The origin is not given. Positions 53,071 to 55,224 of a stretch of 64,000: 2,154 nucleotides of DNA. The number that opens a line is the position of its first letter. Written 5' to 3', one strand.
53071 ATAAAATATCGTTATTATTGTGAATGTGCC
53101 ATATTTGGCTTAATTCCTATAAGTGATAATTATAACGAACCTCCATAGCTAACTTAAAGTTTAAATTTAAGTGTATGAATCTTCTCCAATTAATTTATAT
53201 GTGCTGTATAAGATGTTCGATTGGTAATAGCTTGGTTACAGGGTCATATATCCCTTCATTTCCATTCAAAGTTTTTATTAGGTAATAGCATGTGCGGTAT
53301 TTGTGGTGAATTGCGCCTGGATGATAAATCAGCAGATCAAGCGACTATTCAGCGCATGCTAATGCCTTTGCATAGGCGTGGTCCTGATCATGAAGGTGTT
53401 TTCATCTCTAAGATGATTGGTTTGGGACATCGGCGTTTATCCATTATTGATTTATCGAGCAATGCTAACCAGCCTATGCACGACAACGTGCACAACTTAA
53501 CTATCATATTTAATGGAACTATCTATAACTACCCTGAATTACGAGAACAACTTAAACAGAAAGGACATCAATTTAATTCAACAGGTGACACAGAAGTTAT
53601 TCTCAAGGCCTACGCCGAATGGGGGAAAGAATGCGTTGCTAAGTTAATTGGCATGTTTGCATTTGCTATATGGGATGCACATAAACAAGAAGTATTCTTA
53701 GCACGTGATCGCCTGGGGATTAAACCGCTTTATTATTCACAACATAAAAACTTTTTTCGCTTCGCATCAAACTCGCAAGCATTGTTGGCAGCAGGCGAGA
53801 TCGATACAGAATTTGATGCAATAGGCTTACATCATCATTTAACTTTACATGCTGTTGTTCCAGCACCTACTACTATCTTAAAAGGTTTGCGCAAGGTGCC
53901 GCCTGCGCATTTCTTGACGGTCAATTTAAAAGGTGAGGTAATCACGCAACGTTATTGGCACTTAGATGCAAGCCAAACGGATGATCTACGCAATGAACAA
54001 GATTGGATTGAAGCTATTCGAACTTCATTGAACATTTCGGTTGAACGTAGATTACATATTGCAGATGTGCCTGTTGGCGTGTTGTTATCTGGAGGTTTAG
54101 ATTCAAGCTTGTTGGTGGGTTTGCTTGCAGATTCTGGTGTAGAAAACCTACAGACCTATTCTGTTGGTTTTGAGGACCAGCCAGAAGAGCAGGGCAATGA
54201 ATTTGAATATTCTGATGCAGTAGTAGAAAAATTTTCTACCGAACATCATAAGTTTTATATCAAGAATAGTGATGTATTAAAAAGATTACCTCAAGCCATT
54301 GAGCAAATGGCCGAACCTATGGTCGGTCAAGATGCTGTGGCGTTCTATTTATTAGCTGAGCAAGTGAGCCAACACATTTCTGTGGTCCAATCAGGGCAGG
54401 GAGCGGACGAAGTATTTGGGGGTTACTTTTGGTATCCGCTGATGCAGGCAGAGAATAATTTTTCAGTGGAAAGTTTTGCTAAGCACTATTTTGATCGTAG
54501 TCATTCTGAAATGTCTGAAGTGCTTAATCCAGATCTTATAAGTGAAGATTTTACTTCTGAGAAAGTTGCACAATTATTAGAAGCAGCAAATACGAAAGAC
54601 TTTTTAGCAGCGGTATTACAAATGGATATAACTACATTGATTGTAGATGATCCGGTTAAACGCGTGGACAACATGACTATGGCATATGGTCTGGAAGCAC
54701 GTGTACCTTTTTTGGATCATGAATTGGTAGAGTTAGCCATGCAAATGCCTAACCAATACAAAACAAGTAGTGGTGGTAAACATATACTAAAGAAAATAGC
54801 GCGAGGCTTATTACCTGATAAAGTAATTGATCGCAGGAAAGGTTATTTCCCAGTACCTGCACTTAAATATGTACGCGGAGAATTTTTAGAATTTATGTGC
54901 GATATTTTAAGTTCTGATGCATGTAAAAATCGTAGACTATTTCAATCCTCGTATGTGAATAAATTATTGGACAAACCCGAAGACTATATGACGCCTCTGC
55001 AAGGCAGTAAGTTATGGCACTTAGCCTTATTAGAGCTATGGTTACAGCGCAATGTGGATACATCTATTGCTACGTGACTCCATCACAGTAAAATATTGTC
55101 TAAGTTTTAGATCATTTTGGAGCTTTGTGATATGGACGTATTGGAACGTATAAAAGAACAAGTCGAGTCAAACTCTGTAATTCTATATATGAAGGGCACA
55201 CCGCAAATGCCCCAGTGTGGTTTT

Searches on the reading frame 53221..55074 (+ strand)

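Call 34: search_protein_families(library=pfam, proteins=[window:53221-55074:+], max_evalue=0.00001)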
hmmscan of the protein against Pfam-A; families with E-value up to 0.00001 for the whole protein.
window:53221-55074:+ (618 aa): 3 families
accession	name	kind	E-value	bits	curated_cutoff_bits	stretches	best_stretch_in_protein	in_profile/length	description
PF00733.27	Asn_synthase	-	6.5e-83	279.7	21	1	266-609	2-354/354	Asparagine synthase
PF13522.11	GATase_6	-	7e-48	162.4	27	1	55-184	1-130/130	Glutamine amidotransferase domain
PF13537.11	GATase_7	-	8.1e-48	161.9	25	1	70-190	1-123/123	Glutamine amidotransferase domain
